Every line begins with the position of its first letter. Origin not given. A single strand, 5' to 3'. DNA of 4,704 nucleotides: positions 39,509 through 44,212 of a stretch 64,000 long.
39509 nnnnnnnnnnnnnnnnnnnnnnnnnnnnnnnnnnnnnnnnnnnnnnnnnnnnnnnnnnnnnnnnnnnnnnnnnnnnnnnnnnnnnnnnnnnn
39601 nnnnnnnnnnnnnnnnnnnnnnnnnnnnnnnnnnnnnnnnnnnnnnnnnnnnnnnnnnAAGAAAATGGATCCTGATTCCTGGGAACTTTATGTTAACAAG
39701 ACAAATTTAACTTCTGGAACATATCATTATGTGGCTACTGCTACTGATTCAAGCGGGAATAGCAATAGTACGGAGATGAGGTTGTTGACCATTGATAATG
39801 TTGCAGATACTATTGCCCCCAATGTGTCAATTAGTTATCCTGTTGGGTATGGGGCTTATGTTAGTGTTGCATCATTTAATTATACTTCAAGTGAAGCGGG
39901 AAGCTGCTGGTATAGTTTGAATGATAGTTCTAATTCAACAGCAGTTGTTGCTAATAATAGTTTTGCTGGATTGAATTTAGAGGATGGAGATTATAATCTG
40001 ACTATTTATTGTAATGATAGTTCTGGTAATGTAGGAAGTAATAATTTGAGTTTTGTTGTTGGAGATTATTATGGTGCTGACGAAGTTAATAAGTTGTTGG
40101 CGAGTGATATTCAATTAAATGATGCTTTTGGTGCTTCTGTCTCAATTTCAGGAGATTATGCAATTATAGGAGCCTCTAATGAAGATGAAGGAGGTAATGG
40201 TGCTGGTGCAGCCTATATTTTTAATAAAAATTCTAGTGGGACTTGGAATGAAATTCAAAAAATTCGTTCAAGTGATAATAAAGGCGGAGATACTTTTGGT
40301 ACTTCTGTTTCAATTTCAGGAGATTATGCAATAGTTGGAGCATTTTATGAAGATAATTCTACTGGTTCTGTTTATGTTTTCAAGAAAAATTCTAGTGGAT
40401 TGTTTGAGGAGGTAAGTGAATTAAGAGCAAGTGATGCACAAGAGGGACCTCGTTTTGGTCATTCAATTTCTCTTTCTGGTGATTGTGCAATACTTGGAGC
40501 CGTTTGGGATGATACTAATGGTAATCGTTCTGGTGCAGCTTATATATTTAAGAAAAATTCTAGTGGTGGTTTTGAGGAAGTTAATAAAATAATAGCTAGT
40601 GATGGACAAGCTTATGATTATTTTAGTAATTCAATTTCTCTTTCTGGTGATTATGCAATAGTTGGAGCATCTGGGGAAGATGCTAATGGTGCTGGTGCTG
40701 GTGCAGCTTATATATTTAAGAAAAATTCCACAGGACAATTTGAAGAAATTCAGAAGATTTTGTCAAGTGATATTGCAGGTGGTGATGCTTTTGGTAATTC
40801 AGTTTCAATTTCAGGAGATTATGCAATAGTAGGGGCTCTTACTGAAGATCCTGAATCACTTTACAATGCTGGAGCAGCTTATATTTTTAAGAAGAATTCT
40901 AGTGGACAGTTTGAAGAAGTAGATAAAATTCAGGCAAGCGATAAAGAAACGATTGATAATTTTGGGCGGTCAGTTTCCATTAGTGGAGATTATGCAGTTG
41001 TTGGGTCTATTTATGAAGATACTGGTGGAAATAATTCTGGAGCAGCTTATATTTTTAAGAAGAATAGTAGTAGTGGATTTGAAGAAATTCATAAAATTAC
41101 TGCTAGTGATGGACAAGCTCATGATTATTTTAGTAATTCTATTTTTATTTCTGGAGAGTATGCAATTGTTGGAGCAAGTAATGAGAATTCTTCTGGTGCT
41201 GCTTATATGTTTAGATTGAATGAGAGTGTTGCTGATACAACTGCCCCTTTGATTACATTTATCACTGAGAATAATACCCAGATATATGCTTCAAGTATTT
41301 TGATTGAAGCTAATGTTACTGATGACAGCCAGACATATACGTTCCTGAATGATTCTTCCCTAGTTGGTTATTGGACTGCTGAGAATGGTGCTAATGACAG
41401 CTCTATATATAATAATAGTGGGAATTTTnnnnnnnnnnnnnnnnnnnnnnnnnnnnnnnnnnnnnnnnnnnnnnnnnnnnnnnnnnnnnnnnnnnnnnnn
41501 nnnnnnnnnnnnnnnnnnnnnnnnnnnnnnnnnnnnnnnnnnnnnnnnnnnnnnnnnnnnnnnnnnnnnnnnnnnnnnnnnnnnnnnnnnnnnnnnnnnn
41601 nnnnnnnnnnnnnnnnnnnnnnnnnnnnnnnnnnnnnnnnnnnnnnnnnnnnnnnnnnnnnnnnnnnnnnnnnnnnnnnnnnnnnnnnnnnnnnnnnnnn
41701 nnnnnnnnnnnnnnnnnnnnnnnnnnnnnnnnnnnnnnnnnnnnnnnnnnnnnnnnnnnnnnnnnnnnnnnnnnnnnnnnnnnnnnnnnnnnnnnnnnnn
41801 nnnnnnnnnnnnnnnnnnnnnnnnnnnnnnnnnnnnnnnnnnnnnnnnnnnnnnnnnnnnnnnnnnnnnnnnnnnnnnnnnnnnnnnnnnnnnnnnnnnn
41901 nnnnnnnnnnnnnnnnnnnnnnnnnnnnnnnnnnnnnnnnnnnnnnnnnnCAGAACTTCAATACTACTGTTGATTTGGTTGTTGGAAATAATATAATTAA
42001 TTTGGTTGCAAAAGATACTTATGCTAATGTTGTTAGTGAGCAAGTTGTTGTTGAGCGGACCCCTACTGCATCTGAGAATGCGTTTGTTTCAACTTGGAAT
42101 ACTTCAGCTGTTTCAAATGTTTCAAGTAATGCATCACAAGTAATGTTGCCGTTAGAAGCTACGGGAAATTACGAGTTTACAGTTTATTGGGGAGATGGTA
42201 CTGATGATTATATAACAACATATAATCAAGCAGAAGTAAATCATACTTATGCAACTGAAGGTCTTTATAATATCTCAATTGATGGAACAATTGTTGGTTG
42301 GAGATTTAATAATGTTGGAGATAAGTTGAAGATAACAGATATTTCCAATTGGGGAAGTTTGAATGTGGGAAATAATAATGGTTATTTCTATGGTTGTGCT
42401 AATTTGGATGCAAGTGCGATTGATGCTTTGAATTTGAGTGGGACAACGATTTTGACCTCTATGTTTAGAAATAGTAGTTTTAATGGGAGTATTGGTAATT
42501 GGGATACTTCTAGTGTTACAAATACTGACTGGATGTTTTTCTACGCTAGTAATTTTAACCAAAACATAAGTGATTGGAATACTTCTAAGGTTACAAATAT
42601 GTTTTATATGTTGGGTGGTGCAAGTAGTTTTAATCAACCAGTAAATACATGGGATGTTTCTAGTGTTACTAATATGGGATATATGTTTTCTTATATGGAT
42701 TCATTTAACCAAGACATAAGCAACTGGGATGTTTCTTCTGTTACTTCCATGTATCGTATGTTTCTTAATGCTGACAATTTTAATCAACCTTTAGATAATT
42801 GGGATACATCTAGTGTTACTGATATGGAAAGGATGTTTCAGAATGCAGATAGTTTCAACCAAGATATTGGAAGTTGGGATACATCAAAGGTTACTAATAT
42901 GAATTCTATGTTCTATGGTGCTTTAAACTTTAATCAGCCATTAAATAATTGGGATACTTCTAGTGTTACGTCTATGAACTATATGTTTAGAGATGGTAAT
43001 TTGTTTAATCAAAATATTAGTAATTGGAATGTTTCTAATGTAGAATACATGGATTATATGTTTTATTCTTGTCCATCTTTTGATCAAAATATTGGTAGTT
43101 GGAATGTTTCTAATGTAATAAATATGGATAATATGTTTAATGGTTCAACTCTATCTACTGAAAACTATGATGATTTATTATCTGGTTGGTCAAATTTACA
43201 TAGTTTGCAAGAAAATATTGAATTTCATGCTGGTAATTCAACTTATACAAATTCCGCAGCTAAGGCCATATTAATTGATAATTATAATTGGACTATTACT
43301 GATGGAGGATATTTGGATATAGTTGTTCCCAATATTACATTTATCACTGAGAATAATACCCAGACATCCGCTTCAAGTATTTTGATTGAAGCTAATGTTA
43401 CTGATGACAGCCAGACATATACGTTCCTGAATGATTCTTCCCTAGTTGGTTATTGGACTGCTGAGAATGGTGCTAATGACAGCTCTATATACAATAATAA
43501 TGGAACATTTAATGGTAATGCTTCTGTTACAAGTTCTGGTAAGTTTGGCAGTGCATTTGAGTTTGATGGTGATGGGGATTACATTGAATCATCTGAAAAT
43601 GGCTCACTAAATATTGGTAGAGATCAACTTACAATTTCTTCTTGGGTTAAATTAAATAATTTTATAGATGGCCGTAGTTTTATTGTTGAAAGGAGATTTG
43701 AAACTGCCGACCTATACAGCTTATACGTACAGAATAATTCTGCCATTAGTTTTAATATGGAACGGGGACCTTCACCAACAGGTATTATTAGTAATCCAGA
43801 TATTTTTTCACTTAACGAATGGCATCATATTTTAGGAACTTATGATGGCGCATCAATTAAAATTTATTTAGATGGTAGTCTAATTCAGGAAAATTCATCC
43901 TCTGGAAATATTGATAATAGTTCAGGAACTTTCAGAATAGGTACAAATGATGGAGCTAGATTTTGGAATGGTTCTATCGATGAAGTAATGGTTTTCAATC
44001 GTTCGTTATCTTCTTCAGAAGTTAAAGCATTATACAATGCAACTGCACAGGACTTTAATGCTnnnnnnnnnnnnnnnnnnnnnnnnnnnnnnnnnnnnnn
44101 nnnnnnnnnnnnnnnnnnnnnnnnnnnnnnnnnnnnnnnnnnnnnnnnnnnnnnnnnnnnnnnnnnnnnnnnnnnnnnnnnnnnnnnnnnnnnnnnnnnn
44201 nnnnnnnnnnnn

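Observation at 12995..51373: Two paralogous giant modular surface proteins (2979 aa and 4275 aa) occupy a third of the window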

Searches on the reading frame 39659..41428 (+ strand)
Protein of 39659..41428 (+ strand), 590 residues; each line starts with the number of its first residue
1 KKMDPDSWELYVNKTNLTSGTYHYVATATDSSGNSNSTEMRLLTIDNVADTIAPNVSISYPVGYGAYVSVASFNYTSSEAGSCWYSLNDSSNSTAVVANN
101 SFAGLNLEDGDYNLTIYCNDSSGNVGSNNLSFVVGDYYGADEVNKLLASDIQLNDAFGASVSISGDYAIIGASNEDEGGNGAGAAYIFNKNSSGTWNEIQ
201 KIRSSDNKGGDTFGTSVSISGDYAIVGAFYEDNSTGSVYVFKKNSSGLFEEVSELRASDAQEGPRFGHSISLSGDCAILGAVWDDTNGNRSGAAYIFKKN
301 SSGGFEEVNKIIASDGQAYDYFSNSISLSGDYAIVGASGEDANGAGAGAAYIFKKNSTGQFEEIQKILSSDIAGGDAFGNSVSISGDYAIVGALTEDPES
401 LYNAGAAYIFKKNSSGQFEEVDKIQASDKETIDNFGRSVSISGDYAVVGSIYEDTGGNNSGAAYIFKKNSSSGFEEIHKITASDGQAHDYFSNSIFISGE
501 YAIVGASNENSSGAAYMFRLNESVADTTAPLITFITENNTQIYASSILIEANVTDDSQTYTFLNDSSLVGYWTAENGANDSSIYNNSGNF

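Call 13: search_protein_families(library=pfam, max_evalue=1, proteins=[window:39659-41428:+])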
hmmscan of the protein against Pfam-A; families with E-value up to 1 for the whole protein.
window:39659-41428:+ (590 aa): 13 families
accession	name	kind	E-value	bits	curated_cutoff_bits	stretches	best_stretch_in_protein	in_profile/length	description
PF14312.12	FG-GAP_2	-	1.3e-109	358.6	23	7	419-466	2-49/49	FG-GAP repeat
PF19077.6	Big_13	-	3.9e-08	34.1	27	2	7-46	63-101/102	Bacterial Ig-like domain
PF15418.12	DUF4625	-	2.3e-06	28.3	27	2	16-41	102-127/131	Domain of unknown function (DUF4625)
PF08309.17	LVIVD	-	3.1e-05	23.7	20.2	0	160-174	6-20/42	LVIVD repeat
PF13750.12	Big_3_3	-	0.0017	18.5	27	0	8-58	3-50/157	Bacterial Ig-like domain (group 3)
PF00426.25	VP4_haemagglut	-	0.016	15.5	25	1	532-567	27-62/160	Outer Capsid protein VP4 (Hemagglutinin) Concanavalin-like domain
PF07495.19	Y_Y_Y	-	0.023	15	26.6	0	106-128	34-56/65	Y_Y_Y domain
PF05345.18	He_PIG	-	0.051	14.5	24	1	15-39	66-90/96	Putative Ig domain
PF20164.4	GspA_SrpA_N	-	0.076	13.9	27.4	0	15-47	82-113/117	GspA/SrpA SigLec-like domain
PF24421.1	Ig_J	-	0.12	13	29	1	92-128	58-94/104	Tip attachment protein J, Ig-like domain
PF12629.12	Pox_polyA_pol_C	-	0.18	12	27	0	483-521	113-151/200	Poxvirus poly(A) polymerase C-terminal domain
PF02494.22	HYR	-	0.26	12.1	21.7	0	87-127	34-74/81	HYR domain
PF19023.6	DUF5749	-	0.36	11.4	28.2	0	208-226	7-25/78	Family of unknown function (DUF5749)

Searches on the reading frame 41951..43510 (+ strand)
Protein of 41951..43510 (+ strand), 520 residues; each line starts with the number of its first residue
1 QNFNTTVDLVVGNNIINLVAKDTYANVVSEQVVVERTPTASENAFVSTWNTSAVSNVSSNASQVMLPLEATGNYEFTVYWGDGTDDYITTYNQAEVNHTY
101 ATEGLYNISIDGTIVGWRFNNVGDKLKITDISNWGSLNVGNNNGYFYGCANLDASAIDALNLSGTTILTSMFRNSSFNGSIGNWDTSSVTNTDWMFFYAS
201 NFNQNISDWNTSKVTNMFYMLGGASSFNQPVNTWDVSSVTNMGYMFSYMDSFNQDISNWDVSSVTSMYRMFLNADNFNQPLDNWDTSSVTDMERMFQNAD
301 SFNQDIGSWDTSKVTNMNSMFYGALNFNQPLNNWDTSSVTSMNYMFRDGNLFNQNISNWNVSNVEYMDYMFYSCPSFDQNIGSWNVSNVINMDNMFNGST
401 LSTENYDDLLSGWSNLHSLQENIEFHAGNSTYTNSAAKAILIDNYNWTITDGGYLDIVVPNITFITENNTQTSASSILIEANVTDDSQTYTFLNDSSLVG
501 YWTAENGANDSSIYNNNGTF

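Call 13: search_protein_families(library=pfam, max_evalue=1, proteins=[window:41951-43510:+])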
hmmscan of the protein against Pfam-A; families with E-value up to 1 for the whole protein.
window:41951-43510:+ (520 aa): 2 families
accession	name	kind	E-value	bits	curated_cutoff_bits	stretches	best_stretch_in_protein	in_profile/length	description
PF03382.20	DUF285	-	3.4e-95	314.4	25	3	301-405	12-116/120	Mycoplasma protein of unknown function, DUF285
PF18911.6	PKD_4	-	0.039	14.5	27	1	75-109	36-65/85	PKD domain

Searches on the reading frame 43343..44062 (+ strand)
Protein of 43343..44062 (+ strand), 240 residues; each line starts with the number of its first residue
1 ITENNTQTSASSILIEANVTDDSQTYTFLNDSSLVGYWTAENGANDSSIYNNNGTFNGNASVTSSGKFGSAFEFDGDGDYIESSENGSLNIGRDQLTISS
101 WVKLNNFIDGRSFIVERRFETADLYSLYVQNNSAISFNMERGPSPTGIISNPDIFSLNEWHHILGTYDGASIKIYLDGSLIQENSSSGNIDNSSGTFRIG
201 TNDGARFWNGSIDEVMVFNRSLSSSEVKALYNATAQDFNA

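Call 55: find_related_loci(query=A2, collection=metagenome_contigs, flank=10000)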
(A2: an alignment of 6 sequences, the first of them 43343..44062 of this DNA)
Query A2 (240 aa) in metagenome_contigs; peptide patterns used: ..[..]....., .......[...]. (x = any residue, [..] = any of these).
47 stretches matched a pattern, but none encodes a relative of the query by tblastn (E <= 1e-3).

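Call 67: search_solved_structures(query=A2, max_evalue=0.01)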
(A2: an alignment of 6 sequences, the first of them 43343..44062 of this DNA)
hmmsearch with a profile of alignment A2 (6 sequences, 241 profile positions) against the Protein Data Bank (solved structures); distinct sequences matched with E-value up to 0.01: 23.
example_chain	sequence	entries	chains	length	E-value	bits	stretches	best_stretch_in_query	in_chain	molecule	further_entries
4qvs_A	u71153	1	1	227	1.3e-13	54.5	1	62-230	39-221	S-layer domain-containing protein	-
5hon_A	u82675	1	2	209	1.2e-07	34.8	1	59-228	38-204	Extracellular arabinanase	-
1dll_A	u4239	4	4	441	5.8e-07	32.6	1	81-230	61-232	TETANUS TOXIN | Tetanus toxin (Tentoxylysin)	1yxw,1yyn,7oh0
1dfq_A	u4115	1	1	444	5.9e-07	32.6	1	81-230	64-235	TETANUS TOXIN HC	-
1diw_A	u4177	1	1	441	6.1e-07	32.6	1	81-230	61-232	TETANUS TOXIN HC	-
1d0h_A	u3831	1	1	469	6.6e-07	32.5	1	81-230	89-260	PROTEIN (TETANUS TOXIN HC)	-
9fyq_C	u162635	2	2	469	8.9e-07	32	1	81-230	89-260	Tetanus toxin heavy chain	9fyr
5ho0_A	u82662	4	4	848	2e-06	30.9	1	59-228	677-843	Extracellular arabinanase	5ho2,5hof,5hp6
8sl1_A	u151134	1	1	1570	7.9e-06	28.9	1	90-223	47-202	Pappalysin-2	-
8a7d_C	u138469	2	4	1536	1.3e-05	28.2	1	70-183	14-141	Pappalysin-1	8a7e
7y5n_C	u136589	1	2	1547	1.3e-05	28.2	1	70-183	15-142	Pappalysin-1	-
7ufg_A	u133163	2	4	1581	1.3e-05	28.2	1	70-183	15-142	Pappalysin-1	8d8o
7y5q_A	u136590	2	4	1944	1.4e-05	28.1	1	70-183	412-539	Maltose/maltodextrin-binding periplasmic protein,Pappalysin-1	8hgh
8hgg_C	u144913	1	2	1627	1.4e-05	28.1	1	70-183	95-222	Pappalysin-1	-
3poy_A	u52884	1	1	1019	2.1e-05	27.5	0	92-199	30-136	Neurexin-1-alpha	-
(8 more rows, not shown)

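Call 73: find_related_loci(query=A2, collection=viral_contigs, flank=5000)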
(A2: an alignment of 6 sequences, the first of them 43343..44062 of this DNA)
Query A2 (240 aa) in viral_contigs; peptide patterns used: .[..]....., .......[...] (x = any residue, [..] = any of these).
43 stretches matched a pattern, but none encodes a relative of the query by tblastn (E <= 1e-3).
